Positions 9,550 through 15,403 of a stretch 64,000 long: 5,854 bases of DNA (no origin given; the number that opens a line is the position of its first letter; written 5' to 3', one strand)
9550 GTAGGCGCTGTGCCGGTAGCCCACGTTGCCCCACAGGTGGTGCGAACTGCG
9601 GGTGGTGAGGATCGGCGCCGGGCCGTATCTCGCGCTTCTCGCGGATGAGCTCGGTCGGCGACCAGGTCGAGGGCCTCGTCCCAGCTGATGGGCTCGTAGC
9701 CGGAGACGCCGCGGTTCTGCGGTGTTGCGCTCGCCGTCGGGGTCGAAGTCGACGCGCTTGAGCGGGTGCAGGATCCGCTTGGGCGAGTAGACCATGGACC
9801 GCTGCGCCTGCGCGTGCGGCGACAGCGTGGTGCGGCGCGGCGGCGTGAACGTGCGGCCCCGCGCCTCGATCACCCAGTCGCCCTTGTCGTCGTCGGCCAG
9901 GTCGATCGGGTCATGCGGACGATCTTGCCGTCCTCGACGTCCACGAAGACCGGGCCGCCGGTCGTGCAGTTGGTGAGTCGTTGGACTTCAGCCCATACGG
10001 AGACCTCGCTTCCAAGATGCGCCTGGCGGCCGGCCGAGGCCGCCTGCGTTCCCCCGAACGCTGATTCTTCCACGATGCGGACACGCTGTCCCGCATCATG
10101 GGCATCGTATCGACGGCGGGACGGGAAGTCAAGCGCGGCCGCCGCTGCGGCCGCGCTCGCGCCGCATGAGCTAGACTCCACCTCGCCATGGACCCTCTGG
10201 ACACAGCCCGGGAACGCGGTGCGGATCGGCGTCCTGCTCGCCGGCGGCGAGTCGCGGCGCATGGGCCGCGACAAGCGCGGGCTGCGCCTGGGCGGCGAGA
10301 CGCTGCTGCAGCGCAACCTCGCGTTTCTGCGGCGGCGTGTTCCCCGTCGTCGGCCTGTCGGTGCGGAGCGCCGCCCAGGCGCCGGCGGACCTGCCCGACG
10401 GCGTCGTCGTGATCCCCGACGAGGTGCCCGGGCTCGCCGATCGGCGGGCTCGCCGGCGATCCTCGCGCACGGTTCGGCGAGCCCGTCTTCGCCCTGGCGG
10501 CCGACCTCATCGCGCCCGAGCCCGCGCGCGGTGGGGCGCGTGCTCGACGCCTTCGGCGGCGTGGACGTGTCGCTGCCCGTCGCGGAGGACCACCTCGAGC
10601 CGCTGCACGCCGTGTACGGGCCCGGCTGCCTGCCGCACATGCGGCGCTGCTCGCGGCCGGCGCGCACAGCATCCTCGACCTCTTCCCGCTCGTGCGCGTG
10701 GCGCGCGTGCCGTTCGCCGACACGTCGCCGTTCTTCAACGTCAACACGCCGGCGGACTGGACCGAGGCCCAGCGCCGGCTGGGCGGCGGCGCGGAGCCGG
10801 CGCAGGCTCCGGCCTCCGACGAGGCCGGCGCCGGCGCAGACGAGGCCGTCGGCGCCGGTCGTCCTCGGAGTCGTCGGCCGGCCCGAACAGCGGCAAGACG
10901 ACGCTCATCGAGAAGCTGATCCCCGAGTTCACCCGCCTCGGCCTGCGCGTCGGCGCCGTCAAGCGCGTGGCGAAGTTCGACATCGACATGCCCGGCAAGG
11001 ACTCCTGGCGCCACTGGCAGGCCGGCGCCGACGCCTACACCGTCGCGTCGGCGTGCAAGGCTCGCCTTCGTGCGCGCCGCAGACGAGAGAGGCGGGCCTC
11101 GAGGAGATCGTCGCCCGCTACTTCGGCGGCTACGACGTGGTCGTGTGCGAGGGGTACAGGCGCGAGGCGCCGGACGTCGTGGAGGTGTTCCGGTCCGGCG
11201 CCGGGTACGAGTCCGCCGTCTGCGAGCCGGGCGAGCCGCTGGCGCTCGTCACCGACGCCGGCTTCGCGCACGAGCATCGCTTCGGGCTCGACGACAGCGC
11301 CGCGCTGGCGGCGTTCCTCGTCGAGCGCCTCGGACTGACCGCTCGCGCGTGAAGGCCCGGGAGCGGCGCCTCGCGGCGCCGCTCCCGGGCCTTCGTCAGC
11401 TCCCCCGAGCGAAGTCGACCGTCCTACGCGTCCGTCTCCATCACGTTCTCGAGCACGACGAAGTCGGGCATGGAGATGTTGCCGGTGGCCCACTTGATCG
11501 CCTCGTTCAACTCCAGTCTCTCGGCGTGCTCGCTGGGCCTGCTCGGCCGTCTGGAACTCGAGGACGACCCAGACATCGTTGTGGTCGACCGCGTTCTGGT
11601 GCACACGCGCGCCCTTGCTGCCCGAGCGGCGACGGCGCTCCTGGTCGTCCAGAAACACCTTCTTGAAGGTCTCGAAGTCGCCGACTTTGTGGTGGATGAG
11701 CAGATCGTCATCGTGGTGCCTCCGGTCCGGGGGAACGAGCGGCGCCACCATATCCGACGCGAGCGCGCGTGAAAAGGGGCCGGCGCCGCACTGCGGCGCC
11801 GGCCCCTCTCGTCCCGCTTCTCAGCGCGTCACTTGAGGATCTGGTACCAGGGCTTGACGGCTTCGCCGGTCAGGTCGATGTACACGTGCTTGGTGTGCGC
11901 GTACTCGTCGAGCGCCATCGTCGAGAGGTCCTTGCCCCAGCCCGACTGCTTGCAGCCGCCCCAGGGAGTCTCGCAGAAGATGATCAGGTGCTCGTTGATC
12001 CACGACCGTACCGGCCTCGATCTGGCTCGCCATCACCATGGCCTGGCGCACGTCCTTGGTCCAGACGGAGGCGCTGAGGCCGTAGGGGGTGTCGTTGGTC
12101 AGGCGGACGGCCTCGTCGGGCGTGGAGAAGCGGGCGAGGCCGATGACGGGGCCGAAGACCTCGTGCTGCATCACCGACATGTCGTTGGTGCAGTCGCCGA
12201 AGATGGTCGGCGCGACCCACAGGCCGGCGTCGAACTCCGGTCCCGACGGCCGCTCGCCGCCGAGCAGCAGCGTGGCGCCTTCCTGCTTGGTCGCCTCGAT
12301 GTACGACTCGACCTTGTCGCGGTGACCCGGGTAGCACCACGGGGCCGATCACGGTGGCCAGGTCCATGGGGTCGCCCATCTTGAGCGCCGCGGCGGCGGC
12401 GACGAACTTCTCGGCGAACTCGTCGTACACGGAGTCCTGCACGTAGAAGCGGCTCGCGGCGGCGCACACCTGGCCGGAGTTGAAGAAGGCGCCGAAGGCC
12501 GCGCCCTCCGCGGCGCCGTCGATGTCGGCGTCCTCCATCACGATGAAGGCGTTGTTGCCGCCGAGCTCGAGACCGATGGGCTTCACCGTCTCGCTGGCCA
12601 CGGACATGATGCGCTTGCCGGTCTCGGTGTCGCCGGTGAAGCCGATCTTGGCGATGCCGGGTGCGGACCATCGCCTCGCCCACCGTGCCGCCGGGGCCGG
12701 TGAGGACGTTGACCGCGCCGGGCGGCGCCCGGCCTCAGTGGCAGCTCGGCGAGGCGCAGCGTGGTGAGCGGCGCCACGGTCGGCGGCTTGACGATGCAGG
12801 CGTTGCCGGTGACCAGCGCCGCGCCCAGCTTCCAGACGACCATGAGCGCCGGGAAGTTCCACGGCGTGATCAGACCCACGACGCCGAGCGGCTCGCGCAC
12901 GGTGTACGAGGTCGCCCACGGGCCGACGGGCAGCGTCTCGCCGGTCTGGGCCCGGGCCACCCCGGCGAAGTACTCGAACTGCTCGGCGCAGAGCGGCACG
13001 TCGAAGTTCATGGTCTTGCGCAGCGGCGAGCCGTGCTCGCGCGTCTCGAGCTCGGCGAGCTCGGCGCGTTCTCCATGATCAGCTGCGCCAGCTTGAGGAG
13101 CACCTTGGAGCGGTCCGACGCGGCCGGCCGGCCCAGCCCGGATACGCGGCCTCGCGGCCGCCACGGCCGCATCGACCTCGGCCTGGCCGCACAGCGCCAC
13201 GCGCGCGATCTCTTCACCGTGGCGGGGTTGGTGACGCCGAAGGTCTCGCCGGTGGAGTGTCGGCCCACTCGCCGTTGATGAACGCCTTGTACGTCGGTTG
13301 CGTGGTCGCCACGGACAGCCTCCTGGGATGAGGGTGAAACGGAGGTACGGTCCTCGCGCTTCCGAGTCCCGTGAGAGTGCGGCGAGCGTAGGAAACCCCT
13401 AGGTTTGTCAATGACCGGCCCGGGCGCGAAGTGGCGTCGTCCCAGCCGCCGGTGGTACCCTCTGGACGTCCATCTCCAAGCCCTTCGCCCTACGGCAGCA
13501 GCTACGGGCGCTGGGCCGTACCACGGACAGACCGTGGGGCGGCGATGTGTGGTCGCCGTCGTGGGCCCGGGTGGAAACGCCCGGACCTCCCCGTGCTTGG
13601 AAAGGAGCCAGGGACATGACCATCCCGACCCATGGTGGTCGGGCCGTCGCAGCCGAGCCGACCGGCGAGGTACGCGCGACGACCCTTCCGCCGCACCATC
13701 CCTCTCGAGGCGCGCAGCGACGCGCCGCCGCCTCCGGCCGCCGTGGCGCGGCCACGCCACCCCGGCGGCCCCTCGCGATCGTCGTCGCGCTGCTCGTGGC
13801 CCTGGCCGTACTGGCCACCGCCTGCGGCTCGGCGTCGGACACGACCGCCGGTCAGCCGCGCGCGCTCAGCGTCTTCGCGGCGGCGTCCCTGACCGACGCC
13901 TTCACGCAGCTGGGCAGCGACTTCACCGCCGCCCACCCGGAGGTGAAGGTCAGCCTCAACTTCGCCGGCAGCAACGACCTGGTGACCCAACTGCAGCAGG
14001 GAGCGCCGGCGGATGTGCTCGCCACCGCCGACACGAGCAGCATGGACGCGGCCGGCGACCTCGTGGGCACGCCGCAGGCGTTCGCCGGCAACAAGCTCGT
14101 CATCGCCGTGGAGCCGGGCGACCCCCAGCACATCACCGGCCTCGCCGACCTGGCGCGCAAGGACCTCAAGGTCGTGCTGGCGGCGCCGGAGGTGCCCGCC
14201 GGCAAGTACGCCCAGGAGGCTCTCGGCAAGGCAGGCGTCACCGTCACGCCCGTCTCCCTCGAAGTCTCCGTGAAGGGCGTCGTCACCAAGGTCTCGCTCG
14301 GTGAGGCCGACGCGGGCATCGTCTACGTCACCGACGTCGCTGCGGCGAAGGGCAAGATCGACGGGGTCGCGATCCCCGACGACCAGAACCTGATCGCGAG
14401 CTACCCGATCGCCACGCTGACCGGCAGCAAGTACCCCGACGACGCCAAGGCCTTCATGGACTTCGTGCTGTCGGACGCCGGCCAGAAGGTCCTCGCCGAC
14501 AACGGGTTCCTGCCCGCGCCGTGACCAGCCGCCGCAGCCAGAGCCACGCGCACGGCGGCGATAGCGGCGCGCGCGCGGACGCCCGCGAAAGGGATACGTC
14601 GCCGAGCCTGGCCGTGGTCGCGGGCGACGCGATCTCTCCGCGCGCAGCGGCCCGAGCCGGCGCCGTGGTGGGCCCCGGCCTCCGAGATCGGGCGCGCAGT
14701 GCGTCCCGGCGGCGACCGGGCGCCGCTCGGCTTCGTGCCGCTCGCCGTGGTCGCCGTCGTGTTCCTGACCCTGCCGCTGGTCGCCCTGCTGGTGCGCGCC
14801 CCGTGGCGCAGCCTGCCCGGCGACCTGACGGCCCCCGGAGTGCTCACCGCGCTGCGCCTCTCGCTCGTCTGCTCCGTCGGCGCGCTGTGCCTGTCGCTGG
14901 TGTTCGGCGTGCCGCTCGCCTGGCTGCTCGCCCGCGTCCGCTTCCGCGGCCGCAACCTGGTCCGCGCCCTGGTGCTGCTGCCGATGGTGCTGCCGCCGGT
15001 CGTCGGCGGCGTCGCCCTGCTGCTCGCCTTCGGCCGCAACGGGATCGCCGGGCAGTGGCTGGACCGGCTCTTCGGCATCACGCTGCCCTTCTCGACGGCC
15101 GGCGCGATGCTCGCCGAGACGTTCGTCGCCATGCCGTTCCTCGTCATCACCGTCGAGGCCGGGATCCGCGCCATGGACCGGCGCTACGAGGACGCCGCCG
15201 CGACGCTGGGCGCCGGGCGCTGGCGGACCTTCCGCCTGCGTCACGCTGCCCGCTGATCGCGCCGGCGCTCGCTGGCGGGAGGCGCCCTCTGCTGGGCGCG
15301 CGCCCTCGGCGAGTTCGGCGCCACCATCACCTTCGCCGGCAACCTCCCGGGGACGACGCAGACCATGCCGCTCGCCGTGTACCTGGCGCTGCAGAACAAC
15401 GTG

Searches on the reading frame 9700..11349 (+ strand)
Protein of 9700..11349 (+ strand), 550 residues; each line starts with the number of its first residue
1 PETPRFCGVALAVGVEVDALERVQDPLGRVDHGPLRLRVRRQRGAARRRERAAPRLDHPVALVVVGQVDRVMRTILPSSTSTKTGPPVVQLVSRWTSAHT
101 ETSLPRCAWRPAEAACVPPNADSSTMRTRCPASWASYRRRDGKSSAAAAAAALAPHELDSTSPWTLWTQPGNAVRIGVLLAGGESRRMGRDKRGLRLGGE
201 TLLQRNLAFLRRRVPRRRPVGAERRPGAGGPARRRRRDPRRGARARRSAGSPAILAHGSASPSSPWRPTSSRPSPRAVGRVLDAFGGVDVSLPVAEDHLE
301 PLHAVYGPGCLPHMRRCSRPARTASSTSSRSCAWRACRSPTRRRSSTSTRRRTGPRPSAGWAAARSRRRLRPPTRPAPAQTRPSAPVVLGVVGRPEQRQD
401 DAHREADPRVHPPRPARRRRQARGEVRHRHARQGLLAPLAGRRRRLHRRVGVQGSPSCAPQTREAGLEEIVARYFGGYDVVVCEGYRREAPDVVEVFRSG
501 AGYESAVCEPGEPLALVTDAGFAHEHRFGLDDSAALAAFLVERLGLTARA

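Call 37: search_protein_families(library=pfam, proteins=[window:9700-11349:+], max_evalue=0.001)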
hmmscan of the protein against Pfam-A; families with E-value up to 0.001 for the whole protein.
window:9700-11349:+ (550 aa): 2 families
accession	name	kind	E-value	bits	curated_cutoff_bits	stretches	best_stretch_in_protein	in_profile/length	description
PF12804.13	NTP_transf_3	-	3.2e-09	37.6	27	1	177-212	1-36/160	MobA-like NTP transferase domain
PF03205.20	MobB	-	0.00029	21.2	26.6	1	462-518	76-132/133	Molybdopterin guanine dinucleotide synthesis protein B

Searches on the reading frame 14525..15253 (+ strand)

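Call 35: search_protein_families(library=pfam, proteins=[window:14525-15253:+], max_evalue=0.001)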
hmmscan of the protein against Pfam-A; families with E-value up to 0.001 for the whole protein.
window:14525-15253:+ (243 aa): 1 family
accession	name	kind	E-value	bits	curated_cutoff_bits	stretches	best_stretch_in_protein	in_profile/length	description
PF00528.27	BPD_transp_1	-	3e-11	43.8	26.4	1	128-237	1-99/184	Binding-protein-dependent transport system inner membrane component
